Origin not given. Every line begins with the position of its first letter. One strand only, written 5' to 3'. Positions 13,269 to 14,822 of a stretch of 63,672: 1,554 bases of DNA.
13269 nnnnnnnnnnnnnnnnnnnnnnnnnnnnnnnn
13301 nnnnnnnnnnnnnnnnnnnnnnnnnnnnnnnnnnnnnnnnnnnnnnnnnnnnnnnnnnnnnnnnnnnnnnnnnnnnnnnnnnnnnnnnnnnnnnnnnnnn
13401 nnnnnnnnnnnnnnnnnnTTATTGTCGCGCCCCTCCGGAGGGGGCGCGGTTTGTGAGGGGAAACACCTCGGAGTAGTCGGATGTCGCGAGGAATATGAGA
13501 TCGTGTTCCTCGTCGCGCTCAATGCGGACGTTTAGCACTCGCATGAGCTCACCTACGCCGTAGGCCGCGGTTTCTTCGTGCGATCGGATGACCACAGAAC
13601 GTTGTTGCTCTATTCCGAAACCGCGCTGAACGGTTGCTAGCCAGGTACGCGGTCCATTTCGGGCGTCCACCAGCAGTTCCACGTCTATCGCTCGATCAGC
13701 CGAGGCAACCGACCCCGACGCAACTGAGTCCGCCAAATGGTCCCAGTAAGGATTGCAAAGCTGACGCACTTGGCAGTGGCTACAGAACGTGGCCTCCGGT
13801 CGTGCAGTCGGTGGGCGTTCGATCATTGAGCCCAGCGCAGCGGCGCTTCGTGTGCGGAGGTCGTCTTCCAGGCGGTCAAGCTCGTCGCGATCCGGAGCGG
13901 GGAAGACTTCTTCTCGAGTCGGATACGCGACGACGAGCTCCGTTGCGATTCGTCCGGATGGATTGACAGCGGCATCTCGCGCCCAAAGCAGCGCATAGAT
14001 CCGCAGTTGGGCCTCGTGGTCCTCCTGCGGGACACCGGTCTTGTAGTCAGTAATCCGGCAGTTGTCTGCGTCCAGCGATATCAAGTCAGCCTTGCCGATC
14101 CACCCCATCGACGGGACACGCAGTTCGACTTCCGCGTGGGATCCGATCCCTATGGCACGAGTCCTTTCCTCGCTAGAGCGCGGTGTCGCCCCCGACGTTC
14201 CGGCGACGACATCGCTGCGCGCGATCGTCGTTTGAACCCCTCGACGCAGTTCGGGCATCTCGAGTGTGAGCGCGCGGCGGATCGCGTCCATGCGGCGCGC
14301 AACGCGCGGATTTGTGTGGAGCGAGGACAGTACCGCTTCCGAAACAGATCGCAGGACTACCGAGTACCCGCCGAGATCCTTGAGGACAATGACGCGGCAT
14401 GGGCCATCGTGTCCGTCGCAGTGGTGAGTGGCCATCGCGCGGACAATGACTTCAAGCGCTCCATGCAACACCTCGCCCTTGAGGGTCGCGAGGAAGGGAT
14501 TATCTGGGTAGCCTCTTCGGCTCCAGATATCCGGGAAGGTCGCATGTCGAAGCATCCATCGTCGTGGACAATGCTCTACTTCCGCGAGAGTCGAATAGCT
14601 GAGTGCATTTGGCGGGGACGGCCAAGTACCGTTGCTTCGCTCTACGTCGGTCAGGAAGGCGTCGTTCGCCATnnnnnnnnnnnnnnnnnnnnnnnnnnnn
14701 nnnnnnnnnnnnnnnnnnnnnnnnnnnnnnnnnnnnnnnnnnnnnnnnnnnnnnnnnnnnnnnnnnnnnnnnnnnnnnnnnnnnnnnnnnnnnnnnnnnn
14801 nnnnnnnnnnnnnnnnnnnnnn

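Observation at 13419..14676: Cas4-like Fe-S PD-(D/E)xK nuclease translationally coupled to the DruE-like helicase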

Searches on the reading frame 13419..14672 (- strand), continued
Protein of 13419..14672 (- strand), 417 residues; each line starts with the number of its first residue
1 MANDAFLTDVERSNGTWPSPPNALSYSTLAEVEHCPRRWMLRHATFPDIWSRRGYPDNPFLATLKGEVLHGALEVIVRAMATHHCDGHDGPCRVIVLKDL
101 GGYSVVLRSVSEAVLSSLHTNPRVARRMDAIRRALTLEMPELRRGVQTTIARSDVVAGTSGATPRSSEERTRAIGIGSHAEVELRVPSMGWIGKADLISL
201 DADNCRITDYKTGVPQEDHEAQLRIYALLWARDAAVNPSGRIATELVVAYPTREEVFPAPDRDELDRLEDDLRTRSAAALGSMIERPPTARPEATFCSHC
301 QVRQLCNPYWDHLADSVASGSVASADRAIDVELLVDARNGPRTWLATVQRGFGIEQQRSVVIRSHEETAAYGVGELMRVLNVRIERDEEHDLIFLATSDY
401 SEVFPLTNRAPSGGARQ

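Call 64: search_protein_families(library=pfam, proteins=[L021:11569-13092:+], max_evalue=0.001)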
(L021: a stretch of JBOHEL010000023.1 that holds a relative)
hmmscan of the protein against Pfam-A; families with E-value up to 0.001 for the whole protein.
L021:11569-13092:+ (508 aa): 2 families
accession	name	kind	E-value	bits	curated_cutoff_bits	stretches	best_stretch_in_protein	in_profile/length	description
PF13589.12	HATPase_c_3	-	5.9e-21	75.4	25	1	36-153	5-121/137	Histidine kinase-, DNA gyrase B-, and HSP90-like ATPase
PF02518.31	HATPase_c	-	1.6e-07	32.2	26.4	1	37-109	9-78/111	Histidine kinase-, DNA gyrase B-, and HSP90-like ATPase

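Call 66: find_encoding_contigs(protein=P0084, flank=10000, max_places=2)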
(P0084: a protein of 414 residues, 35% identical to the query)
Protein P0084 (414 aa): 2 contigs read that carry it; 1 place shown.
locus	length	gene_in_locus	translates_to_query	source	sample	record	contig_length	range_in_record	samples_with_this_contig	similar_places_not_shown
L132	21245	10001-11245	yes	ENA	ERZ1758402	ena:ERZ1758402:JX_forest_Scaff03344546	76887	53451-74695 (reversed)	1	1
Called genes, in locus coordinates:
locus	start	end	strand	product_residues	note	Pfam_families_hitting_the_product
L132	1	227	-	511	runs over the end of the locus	PF02518:HATPase_c, PF13589:HATPase_c_3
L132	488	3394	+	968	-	-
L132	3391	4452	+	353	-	-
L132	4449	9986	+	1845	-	PF00270:DEAD, PF27116:YjiV_N, PF00271:Helicase_C (weak), PF09369:MZB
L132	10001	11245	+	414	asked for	PF12705:PDDEXK_1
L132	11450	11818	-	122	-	-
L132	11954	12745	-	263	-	PF06067:DUF932 (weak)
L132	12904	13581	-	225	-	-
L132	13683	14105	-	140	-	PF02954:HTH_8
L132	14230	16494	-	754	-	-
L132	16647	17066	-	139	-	PF18480:DUF5615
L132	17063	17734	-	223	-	PF04255:DUF433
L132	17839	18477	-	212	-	-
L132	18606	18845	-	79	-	-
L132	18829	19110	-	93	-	PF04365:BrnT_toxin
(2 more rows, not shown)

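Call 67: find_encoding_contigs(protein=P0051, flank=10000, max_places=2)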
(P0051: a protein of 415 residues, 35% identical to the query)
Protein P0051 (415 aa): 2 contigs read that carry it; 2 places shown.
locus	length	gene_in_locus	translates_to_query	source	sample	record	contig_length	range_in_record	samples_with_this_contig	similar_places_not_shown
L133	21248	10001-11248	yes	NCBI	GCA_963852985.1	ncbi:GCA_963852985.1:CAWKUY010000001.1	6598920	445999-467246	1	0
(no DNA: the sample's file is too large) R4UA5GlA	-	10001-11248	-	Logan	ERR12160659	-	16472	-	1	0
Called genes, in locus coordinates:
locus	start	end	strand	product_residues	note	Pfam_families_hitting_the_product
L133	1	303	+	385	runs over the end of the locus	PF14236:DruA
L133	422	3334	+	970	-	-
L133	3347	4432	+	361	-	-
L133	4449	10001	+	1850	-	PF00270:DEAD, PF27116:YjiV_N, PF00271:Helicase_C (weak), PF09369:MZB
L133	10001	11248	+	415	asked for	PF12705:PDDEXK_1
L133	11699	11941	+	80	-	-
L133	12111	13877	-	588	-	PF00070:Pyr_redox (faint), PF00743:FMO-like, PF07992:Pyr_redox_2, PF13450:NAD_binding_8, PF13454:NAD_binding_9, PF13738:Pyr_redox_3, PF13434:Lys_Orn_oxgnase, PF00743:FMO-like, +7 more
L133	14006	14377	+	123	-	-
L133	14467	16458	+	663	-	-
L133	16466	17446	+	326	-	-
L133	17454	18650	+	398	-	PF08007:JmjC_2 (weak)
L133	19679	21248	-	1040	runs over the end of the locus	PF00873:ACR_tran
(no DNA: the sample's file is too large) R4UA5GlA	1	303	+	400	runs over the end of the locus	PF14236:DruA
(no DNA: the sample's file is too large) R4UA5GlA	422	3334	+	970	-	-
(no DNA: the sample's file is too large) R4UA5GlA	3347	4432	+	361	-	-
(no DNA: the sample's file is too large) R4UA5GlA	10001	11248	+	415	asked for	PF12705:PDDEXK_1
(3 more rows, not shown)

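Call 68: find_encoding_contigs(protein=P0094, flank=10000, max_places=1)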
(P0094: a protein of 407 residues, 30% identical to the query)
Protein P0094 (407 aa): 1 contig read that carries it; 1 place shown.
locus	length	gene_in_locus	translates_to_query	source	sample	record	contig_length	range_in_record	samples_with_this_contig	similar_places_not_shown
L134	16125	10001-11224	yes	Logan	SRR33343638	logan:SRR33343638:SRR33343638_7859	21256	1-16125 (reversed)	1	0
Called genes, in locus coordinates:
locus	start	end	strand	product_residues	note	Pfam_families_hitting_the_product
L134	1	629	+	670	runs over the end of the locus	PF14236:DruA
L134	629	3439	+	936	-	-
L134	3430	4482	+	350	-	-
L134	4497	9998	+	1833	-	PF00270:DEAD, PF27116:YjiV_N, PF00271:Helicase_C (weak), PF09369:MZB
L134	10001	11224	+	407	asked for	PF12705:PDDEXK_1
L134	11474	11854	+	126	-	-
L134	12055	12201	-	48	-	-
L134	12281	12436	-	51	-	-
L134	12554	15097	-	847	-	-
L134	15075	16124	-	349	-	?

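Call 69: find_encoding_contigs(protein=P0065, flank=10000, max_places=1)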
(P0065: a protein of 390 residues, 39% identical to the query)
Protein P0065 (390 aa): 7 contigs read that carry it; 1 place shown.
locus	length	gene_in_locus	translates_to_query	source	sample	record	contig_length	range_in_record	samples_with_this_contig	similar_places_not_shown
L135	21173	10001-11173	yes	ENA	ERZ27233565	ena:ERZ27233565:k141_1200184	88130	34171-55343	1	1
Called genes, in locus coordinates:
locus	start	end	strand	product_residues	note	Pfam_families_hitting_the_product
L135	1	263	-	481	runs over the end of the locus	PF00665:rve (weak), PF22483:Mu-transpos_C_2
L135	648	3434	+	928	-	-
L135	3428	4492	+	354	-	-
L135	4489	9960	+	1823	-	PF00270:DEAD, PF27116:YjiV_N, PF00271:Helicase_C, PF09369:MZB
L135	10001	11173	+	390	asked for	PF12705:PDDEXK_1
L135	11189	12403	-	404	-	PF14236:DruA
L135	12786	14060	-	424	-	PF13187:Fer4_9 (faint), PF00037:Fer4 (faint), PF12838:Fer4_7, PF13183:Fer4_8, PF13237:Fer4_10 (weak), PF13484:Fer4_16, PF13534:Fer4_17, PF02754:CCG, +2 more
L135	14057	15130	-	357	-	PF01565:FAD_binding_4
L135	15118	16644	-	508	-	PF01565:FAD_binding_4, PF02913:FAD-oxidase_C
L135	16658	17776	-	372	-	PF00682:HMGL-like, PF07836:DmpG_comm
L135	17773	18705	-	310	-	PF01118:Semialdhyde_dh (weak), PF09290:AcetDehyd-dimer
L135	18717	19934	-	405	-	PF01208:URO-D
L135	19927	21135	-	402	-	PF02615:Ldh_2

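Call 70: search_protein_families(library=ncbifam, proteins=[window:13419-14672:-], max_evalue=0.01)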
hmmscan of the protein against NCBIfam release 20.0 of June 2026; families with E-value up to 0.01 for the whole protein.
window:13419-14672:- (417 aa): 3 families
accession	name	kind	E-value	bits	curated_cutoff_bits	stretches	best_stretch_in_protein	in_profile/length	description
TIGR00372.1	cas4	equivalog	1.2e-07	31.8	65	1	178-308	55-180/180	CRISPR-associated protein Cas4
NF040671.1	PLuB_AAA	exception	4.5e-05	21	999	1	159-234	452-527/1256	PLuB system helicase-like protein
NF049935.1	cas4g_cas1g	exception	0.0049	15.4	560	1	163-310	49-193/546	CRISPR-associated endonuclease Cas4g/Cas1g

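Call 74: search_dna_similar(query=window:13419-14672:-, collection=phages, mode=protein, max_evalue=0.01, max_rows=10)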
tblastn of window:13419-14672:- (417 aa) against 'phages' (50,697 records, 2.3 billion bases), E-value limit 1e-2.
No match.

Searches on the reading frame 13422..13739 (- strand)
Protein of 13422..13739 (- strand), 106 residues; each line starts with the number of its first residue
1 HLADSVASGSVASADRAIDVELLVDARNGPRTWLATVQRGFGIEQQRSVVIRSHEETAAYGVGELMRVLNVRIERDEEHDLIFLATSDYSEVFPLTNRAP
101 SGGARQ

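Call 79: predict_structure(alignment_id=A5)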
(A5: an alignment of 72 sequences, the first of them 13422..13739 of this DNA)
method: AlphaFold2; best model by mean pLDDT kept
length: 106 residues; sequences in the alignment: 72
mean_pLDDT: 83.5   pTM: 0.71
mean pLDDT of the five models: 83.5, 83.1, 82.8, 82.2, 81.9
residues with pLDDT >= 90: 70; 70-90: 11; 50-70: 17; < 50: 8
segments of 3 or more residues with pLDDT < 50: 9-14
pLDDT, mean of each block of 10 residues (from residue 1): 49 71 96 96 94 87 95 93 94 78 55
secondary structure, 60 per line:
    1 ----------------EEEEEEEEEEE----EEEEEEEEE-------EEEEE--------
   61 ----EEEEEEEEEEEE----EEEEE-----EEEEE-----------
elements in order: E17-27 E32-40 E48-52 E65-76 E81-85 E91-95

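Call 81: fold_search(model_id=the predicted structure, library=pdb)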
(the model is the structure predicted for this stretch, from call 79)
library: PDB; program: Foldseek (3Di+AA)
matches with E <= 10: 1000; with E <= 0.001: 1
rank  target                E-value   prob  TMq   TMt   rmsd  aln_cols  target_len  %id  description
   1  5yzw_B                8.7e-04  1.00  0.48  0.29   7.7        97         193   18  Crystal structure of p204 HINb domain (released 2018-12-19)
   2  5usn_A                1.4e-03  1.00  0.54  0.43   8.6       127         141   12  Crystal Structure of Schizosaccharomyces pombe Pot1pC bound to ssRNA/ssDNA chimera (rGrGrUTACGGT) (released 2018-04-18)
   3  4hio_A                1.6e-03  1.00  0.56  0.45   8.9       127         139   12  Crystal Structure of Schizosaccharomyces pombe Pot1pC bound to ssDNA (GGTAACGGT) (released 2012-12-12)
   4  4l5t_A                1.9e-03  1.00  0.53  0.34   3.1        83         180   14  Crystal structure of the tetrameric p202 HIN2 (released 2013-07-31)
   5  5yzw_A                2.0e-03  1.00  0.51  0.31   7.6        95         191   16  Crystal structure of p204 HINb domain (released 2018-12-19)
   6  4l5t_B                2.3e-03  1.00  0.54  0.33   2.9        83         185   14  Crystal structure of the tetrameric p202 HIN2 (released 2013-07-31)
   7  4hid_A                2.3e-03  1.00  0.55  0.44   8.3       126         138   13  Crystal Structure of Schizosaccharomyces pombe Pot1pC bound to ssDNA (GCTTACGGT) (released 2012-12-12)
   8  4l5t_D                2.9e-03  1.00  0.55  0.34   3.2        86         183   14  Crystal structure of the tetrameric p202 HIN2 (released 2013-07-31)
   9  4l5t_C                3.8e-03  1.00  0.56  0.35   3.1        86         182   14  Crystal structure of the tetrameric p202 HIN2 (released 2013-07-31)
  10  4jbm_A                4.1e-03  1.00  0.53  0.32   3.8        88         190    8  Structure of murine DNA binding protein bound with ds DNA (released 2013-06-26)
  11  8soj_A                5.1e-03  1.00  0.55  0.06   8.6       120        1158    7  Cryo-EM structure of human CST bound to POT1(ESDL)/TPP1 in the absence of telomeric ssDNA (released 2023-06-07)
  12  7cuh_A                5.1e-03  1.00  0.53  0.21   8.5       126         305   12  Crystal structure of fission yeast Pot1 and ssDNA (released 2021-08-25)
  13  6w6w_A                6.4e-03  1.00  0.62  0.09   3.8        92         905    9  Cryo-EM structure of CST bound to telomeric single-stranded DNA (released 2020-06-03)
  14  3u58_C                6.4e-03  1.00  0.51  0.29   4.1        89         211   12  Crystal Structure of the Tetrahymena telomerase processivity factor Teb1 AB (released 2011-12-28)
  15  2k75_MODEL_1_A        6.4e-03  1.00  0.45  0.45   4.6        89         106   10  Solution NMR structure of the OB domain of Ta0387 from Thermoplasma acidophilum. Northeast Structural Genomics (released 2008-08-19)
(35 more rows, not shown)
